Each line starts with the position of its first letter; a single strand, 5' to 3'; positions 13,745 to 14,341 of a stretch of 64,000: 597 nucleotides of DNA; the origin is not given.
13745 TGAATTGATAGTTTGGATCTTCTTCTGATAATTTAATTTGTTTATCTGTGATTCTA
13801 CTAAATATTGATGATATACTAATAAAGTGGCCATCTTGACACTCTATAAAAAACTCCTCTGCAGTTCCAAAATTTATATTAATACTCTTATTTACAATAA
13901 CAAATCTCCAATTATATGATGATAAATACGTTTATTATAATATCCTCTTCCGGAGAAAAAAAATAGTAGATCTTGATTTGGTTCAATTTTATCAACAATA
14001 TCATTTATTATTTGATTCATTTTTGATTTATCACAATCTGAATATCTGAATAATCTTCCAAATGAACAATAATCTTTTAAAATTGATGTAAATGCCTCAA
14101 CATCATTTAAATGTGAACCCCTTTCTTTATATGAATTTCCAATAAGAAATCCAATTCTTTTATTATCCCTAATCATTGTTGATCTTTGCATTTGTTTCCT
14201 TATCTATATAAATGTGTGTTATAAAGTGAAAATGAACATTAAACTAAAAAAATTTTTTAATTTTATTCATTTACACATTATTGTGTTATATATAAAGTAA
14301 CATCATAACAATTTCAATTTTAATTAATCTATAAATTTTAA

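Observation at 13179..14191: Membrane-anchored caspase-fold protein with His-to-Arg substitution in the catalytic dyad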

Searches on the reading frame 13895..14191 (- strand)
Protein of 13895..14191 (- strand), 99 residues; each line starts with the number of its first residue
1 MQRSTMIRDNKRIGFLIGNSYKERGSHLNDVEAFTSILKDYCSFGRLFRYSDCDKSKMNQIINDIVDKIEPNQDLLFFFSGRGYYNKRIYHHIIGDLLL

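Call 22: search_protein_representatives(alignment_id=A1)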
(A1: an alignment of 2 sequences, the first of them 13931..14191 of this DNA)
Query: 2 sequences, 256 profile positions. Proteins with E-value up to 0.001 (for the whole library): 2; up to 1e-10: 1; up to 1e-30: 1. The best 2 are listed.
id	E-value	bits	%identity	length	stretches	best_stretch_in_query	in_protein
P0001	1.0e-174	595.3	-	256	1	1-256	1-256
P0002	2.8e-04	36.8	-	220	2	5-81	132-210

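Call 24: find_homologous_proteins(query=P0002, max_evalue=0.00001)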
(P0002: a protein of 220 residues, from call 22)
Query P0002 (220 aa): 338 proteins with E <= 0.00001 among 800 candidates; the best 120 are listed.
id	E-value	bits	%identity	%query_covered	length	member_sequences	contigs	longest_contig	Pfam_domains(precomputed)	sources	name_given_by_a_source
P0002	5.6e-149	512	100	100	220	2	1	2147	PF00656.28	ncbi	ncbi:unnamed protein product, partial [Rotaria sp. Silwood2]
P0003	3.3e-68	248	99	35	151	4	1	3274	PF00656.28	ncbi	ncbi:unnamed protein product, partial [Rotaria sp. Silwood2]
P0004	3.9e-41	159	52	66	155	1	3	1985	PF00656.28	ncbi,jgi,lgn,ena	jgi:uncharacterized caspase-like protein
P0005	9.0e-41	158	51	67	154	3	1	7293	PF00656.28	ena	-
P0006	2.1e-39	153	51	67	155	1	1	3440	PF00656.28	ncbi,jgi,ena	jgi:uncharacterized caspase-like protein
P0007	9.4e-39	151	51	65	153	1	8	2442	PF00656.28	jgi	jgi:uncharacterized caspase-like protein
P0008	1.1e-38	151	49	66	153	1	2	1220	PF00656.28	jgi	jgi:uncharacterized caspase-like protein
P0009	1.7e-37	147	53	63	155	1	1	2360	PF00656.28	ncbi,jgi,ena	jgi:uncharacterized caspase-like protein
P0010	6.5e-37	145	49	65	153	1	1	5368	PF00656.28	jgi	jgi:uncharacterized caspase-like protein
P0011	7.3e-37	145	52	63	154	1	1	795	PF00656.28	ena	-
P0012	1.0e-36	145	49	65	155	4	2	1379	PF00656.28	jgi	-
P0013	2.9e-36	143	50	66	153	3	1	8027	PF00656.28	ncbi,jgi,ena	jgi:uncharacterized caspase-like protein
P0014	4.9e-36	142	52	63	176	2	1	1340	PF00656.28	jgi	jgi:uncharacterized caspase-like protein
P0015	5.6e-36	142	47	66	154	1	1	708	PF00656.28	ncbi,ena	-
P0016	7.5e-36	142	49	63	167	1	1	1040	PF00656.28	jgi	jgi:uncharacterized caspase-like protein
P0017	1.3e-35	141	48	66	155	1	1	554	PF00656.28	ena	-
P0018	1.5e-35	141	43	67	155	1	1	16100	PF00656.28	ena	-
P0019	2.7e-35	140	47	67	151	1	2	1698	PF00656.28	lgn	-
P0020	8.0e-35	138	49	67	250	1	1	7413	PF00656.28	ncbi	ncbi:unnamed protein product, partial [Rotaria sp. Silwood1]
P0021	1.9e-34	137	48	66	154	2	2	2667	PF00656.28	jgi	jgi:uncharacterized caspase-like protein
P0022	2.1e-34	137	51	63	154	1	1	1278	PF00656.28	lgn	-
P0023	5.9e-34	135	39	69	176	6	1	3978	PF00656.28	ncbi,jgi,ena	jgi:uncharacterized caspase-like protein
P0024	8.6e-34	135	47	65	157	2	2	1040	PF00656.28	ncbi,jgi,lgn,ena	jgi:hypothetical protein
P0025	9.6e-34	135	48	66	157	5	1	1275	PF00656.28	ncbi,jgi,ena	jgi:uncharacterized caspase-like protein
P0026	1.3e-33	134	51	62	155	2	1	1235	PF00656.28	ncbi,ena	-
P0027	1.4e-33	134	47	66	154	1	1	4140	PF00656.28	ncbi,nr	ncbi:unnamed protein product [Rotaria sp. Silwood1]|nr:unnamed protein product [Rotaria sp. Silwood1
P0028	1.8e-33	134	46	67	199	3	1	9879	PF00656.28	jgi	jgi:hypothetical protein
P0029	3.3e-33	133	48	64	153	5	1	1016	PF00656.28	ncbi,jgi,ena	jgi:uncharacterized caspase-like protein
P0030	4.0e-33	133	48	64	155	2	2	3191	PF00656.28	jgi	jgi:uncharacterized caspase-like protein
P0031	5.2e-33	132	44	66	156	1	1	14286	PF00656.28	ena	-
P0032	6.0e-33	132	49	64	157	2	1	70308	PF00656.28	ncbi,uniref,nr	ncbi:unnamed protein product [Rotaria socialis]|uniref:Caspase family p20 domain-containing protein 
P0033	6.7e-33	132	47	64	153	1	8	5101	PF00656.28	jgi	jgi:uncharacterized caspase-like protein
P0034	8.8e-33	132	47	68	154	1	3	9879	PF00656.28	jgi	jgi:uncharacterized caspase-like protein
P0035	1.1e-32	131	45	65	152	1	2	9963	PF17650.7,PF00656.28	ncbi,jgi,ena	jgi:uncharacterized caspase-like protein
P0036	2.0e-32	130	46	63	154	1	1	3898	PF00656.28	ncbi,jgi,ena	jgi:uncharacterized caspase-like protein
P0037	2.2e-32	130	43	65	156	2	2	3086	PF00656.28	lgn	-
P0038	3.4e-32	130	44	68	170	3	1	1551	PF00656.28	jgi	jgi:uncharacterized caspase-like protein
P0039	5.1e-32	129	47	67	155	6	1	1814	PF00656.28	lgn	-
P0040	5.3e-32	129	48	64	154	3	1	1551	PF00656.28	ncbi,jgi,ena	jgi:uncharacterized caspase-like protein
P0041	7.1e-32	129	47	68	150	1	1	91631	PF00656.28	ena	-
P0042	1.4e-31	128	46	65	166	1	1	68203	PF00656.28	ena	-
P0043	1.4e-31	128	43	75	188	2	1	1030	PF00656.28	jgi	jgi:uncharacterized caspase-like protein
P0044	1.5e-31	128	46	66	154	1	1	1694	PF00656.28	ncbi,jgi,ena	jgi:uncharacterized caspase-like protein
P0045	2.0e-31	127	46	60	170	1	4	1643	PF00656.28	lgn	-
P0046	2.3e-31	127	47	64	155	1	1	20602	PF00656.28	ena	-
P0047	4.0e-31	126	46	62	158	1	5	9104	PF00656.28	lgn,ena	-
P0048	4.6e-31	126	47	65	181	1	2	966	PF00656.28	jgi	jgi:uncharacterized caspase-like protein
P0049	5.6e-31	126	46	65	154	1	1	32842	PF00656.28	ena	-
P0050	6.9e-31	125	46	65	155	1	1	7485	PF00656.28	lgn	-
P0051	1.7e-30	124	47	65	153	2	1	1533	PF00656.28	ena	-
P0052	2.1e-30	124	47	65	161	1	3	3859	PF00656.28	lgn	-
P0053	2.4e-30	124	44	68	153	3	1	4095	PF00656.28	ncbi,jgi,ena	jgi:uncharacterized caspase-like protein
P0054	2.6e-30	124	44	67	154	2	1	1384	PF00656.28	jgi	-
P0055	4.3e-30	123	47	66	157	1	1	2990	PF00656.28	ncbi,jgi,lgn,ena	jgi:uncharacterized caspase-like protein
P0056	4.5e-30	123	41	68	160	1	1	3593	PF00656.28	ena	-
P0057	5.2e-30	123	45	67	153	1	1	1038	PF00656.28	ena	-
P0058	5.7e-30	122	44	65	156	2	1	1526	PF00656.28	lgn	-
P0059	7.2e-30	122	44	64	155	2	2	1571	PF00656.28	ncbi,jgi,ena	jgi:uncharacterized caspase-like protein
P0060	1.1e-29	122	47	64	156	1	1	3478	PF00656.28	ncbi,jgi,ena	jgi:uncharacterized caspase-like protein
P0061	1.6e-29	121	46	64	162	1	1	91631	PF00656.28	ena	-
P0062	1.7e-29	121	47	62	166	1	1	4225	PF00656.28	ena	-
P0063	3.0e-29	120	47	61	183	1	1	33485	PF00656.28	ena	-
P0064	3.6e-29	120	44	62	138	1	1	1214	PF00656.28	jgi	-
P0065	4.7e-29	119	42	66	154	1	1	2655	PF00656.28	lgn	-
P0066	5.4e-29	119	44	65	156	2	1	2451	PF00656.28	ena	-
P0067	6.1e-29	119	42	66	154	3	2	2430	PF00656.28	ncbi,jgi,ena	jgi:uncharacterized caspase-like protein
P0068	6.1e-29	119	45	62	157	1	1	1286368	PF00656.28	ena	-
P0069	9.7e-29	118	43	62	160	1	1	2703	PF00656.28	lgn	-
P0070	1.1e-28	118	42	64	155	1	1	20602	PF00656.28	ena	-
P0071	1.6e-28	118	47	60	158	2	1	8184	PF00656.28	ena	-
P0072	1.9e-28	117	44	62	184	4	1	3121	PF00656.28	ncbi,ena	-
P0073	2.1e-28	117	46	59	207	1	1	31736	PF00656.28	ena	-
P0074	3.9e-28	116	45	60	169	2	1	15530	PF00656.28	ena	-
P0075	4.0e-28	116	43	66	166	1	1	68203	PF00656.28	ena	-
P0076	5.9e-28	116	45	63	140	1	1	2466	PF00656.28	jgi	-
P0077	5.9e-28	116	42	63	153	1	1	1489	PF00656.28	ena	-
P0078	6.8e-28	116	45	66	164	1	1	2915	PF00656.28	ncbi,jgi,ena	jgi:uncharacterized caspase-like protein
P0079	1.0e-27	115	43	65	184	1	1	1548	PF00656.28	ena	-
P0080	1.1e-27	115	48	61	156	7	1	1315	PF00656.28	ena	-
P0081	1.1e-27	115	44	68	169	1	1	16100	PF00656.28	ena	-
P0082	1.7e-27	114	42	66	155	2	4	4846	PF00656.28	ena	-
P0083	2.2e-27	114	41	65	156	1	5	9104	PF00656.28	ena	-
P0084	2.5e-27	114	46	60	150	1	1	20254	PF00656.28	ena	-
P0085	2.7e-27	114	45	60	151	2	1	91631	PF00656.28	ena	-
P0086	2.9e-27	114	43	65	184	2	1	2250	PF00656.28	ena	-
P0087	2.9e-27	114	42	65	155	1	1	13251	PF00656.28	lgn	-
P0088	4.3e-27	113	43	62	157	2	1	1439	PF00656.28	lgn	-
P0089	4.6e-27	113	43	61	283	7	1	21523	PF00656.28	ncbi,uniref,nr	ncbi:unnamed protein product [Adineta steineri]|uniref:Caspase family p20 domain-containing protein 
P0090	5.2e-27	113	45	65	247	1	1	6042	PF00656.28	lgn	-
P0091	9.5e-27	112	43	64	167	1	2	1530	PF00656.28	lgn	-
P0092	1.1e-26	112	43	64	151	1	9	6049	PF00656.28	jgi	jgi:uncharacterized caspase-like protein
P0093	1.2e-26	112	42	62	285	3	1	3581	PF00656.28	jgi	-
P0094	1.6e-26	111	41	65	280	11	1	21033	PF00656.28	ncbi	ncbi:unnamed protein product [Rotaria magnacalcarata]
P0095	1.8e-26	111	42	64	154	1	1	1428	PF00656.28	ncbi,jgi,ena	jgi:uncharacterized caspase-like protein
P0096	1.9e-26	111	46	66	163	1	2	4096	PF00656.28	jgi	jgi:hypothetical protein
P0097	2.0e-26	111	45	61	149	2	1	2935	PF00656.28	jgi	jgi:uncharacterized caspase-like protein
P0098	2.0e-26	111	43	61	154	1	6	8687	PF00656.28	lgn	-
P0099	3.7e-26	110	42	65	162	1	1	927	PF00656.28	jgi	-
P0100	5.2e-26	109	43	63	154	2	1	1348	PF00656.28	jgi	jgi:uncharacterized caspase-like protein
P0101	6.6e-26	109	42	67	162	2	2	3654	PF00656.28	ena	-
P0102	6.9e-26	109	42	60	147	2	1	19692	PF00656.28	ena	-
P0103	1.1e-25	108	43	63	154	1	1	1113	PF00656.28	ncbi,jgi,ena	jgi:uncharacterized caspase-like protein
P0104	1.2e-25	108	43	63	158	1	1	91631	PF00656.28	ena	-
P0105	1.6e-25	108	41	62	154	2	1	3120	PF00656.28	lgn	-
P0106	1.7e-25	108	43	64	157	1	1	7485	PF00656.28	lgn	-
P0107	3.4e-25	107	40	64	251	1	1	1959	PF00656.28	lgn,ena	-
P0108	4.4e-25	106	41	66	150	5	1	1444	PF00656.28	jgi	-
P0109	5.6e-25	106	38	73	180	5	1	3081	PF00656.28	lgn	-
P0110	1.3e-24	105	40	63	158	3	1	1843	PF00656.28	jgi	jgi:uncharacterized caspase-like protein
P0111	4.5e-24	103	42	66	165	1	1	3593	PF00656.28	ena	-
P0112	5.2e-24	103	38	65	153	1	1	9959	PF00656.28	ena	-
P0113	5.6e-24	103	41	60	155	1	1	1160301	PF00656.28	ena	-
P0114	6.1e-24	103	41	63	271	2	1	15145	PF00656.28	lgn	-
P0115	6.1e-24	103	38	64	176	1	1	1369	PF00656.28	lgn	-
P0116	9.7e-24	102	43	64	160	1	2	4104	PF00656.28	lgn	-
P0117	1.1e-23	102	38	66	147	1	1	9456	PF00656.28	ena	-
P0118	1.5e-23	101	40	65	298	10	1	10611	PF00656.28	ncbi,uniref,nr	ncbi:unnamed protein product [Adineta steineri]|uniref:Caspase family p20 domain-containing protein 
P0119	1.6e-23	101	48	53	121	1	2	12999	PF00656.28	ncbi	ncbi:unnamed protein product, partial [Rotaria sp. Silwood2]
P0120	1.7e-23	101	42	64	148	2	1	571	PF00656.28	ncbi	ncbi:unnamed protein product, partial [Adineta ricciae]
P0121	1.8e-23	101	44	62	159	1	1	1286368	PF00656.28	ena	-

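Call 27: search_solved_structures(query=A2, max_evalue=0.01, show_alignments=5)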
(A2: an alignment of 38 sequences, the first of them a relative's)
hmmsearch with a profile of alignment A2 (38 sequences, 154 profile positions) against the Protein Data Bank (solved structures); distinct sequences matched with E-value up to 0.01: 130 (the best 60 are shown).
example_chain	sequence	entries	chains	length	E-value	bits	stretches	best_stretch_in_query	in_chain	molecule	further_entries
3v4o_A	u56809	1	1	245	4.1e-19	71.9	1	6-142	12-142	Mucosa-associated lymphoid tissue lymphoma translocation protein 1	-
38go_A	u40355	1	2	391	1e-18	70.6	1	5-142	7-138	Mucosa-associated lymphoid tissue lymphoma translocation protein 1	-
6f7i_A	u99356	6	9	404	1.2e-18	70.4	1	6-142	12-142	Mucosa-associated lymphoid tissue lymphoma translocation protein 1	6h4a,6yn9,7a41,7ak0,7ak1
8v4x_A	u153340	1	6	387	1.4e-18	70.2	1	7-142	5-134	Mucosa-associated lymphoid tissue lymphoma translocation protein 1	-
3v55_A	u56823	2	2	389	1.5e-18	70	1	8-142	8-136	Mucosa-associated lymphoid tissue lymphoma translocation protein 1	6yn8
9mkc_A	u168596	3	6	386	1.7e-18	69.8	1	9-142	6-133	Mucosa-associated lymphoid tissue lymphoma translocation protein 1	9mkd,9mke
4i1p_A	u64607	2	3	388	3.3e-18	68.9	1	11-142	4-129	Mucosa-associated lymphoid tissue lymphoma translocation protein 1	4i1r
7pav_A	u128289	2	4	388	3.3e-18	68.9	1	11-142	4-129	Mucosa-associated lymphoid tissue lymphoma translocation protein 1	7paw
3uo8_B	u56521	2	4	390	3.3e-18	68.9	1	11-142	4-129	Mucosa-associated lymphoid tissue lymphoma translocation protein 1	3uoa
3v4l_A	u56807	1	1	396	1.7e-17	66.6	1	8-142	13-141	Mucosa-associated lymphoid tissue lymphoma translocation protein 1 homolog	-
6pdq_A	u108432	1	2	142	4.5e-08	36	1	5-82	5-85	Ancestral Effector Caspase-3/6/7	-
4m9r_A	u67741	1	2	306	1.3e-06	31.3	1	6-107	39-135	Cell death protein 3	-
8jol_C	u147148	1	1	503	3.1e-06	30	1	6-107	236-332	Cell death protein 3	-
3d6f_A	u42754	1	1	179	4.4e-06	29.6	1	7-89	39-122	Caspase-1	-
8sv1_A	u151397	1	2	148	5.2e-06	29.3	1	7-87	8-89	Caspase-1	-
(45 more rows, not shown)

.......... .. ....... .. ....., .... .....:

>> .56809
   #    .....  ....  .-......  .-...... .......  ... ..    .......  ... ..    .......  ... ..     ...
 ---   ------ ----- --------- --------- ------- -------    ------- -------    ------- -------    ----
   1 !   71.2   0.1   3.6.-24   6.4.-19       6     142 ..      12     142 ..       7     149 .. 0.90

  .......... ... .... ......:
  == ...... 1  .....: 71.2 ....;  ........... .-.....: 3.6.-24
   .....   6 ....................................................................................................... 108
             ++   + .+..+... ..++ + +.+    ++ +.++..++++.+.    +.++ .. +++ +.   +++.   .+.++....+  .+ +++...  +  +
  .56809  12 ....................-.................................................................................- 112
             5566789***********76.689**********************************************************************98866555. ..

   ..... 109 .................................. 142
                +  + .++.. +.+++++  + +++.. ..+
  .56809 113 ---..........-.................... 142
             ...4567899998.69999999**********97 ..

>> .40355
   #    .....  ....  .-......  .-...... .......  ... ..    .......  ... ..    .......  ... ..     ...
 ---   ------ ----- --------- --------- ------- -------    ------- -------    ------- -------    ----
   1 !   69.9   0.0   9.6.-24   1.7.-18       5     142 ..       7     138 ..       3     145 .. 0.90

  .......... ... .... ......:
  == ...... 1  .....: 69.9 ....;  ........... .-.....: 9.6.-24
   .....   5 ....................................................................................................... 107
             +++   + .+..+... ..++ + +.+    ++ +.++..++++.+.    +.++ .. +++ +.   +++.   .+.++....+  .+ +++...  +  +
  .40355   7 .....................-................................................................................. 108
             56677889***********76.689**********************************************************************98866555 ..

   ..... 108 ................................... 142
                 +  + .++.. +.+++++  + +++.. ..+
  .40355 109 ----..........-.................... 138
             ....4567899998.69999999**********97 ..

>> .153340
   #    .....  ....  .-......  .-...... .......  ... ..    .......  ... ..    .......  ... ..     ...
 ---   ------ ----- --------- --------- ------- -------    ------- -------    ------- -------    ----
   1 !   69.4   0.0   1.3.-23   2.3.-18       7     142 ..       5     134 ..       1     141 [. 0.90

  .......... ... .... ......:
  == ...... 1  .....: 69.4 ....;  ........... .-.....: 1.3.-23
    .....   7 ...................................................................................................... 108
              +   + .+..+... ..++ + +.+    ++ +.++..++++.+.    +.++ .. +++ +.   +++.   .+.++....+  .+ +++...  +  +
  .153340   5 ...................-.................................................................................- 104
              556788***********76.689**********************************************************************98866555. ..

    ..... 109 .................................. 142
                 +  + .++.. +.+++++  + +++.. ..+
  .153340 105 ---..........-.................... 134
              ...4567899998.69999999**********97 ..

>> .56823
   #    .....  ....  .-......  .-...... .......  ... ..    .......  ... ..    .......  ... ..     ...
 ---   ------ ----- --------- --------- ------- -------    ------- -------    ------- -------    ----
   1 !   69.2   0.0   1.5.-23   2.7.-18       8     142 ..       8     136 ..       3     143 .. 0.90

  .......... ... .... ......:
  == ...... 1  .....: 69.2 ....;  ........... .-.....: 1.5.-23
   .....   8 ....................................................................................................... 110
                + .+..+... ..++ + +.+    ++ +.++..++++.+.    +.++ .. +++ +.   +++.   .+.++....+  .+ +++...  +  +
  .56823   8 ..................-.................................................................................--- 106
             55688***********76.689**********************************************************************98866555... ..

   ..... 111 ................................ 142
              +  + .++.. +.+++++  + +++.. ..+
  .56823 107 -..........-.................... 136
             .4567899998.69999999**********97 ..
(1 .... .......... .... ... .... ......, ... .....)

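Call 31: search_protein_families(library=pfam, max_evalue=10, proteins=[window:13895-14191:-, P0010, P0002])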
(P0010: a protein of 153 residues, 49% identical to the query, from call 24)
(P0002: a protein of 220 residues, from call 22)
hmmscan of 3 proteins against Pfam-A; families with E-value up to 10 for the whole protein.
seq(99 aa): 1 family
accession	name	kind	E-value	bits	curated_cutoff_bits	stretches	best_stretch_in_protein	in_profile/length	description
PF00656.27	Peptidase_C14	-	7.2e-07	29.6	21.4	1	12-88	2-86/233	Caspase domain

P0010 (153 aa): 3 families
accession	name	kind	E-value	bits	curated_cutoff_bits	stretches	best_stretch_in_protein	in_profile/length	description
PF00656.27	Peptidase_C14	-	1.9e-24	87.1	21.4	1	12-140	1-128/233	Caspase domain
PF14538.11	Raptor_N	-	0.0023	18.2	27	1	37-108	48-121/151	Raptor N-terminal CASPase like domain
PF01878.24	EVE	-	0.046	14.1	23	1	66-86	34-54/145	EVE domain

P0002 (220 aa): 6 families
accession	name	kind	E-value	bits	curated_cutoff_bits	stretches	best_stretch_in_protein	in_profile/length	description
PF00656.27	Peptidase_C14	-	2.6e-25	89.9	21.4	2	80-207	2-128/233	Caspase domain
PF14538.11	Raptor_N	-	0.0011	19.2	27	1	62-176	9-122/151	Raptor N-terminal CASPase like domain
PF00884.28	Sulfatase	-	0.0012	18.7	25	2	132-177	217-268/301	Sulfatase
PF22610.1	CovS-like_HAMP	-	0.031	14.6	27.4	1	82-110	20-51/57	Histidine kinase, HAMP domain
PF17636.7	UL21a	-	0.25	11.8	27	1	171-209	61-99/123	Viral Unique Long protein 21a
PF21612.3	YchJ_N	-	0.27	11.9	27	0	61-67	25-31/36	YchJ family protein, N-terminal zinc binding domain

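Call 33: find_encoding_contigs(protein=P0041, flank=6000, max_places=2)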
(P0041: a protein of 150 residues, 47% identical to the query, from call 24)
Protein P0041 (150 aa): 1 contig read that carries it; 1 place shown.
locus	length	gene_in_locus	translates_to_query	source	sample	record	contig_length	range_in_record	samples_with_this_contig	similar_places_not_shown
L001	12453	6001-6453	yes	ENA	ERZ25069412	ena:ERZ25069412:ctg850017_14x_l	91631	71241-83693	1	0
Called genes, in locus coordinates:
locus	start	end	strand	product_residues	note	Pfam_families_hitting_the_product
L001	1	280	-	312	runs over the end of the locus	PF01436:NHL (faint), PF08450:SGL (faint), PF25021:TEN_NHL (faint)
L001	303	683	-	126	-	-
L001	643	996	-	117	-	PF00656:Peptidase_C14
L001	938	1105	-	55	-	PF00656:Peptidase_C14 (weak)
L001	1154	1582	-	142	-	-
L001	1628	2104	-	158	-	PF00656:Peptidase_C14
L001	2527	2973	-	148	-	-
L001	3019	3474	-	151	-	PF00656:Peptidase_C14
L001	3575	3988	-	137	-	-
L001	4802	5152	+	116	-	-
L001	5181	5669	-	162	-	PF00656:Peptidase_C14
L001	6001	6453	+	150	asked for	PF00656:Peptidase_C14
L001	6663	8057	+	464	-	-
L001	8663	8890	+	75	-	-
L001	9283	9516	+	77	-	-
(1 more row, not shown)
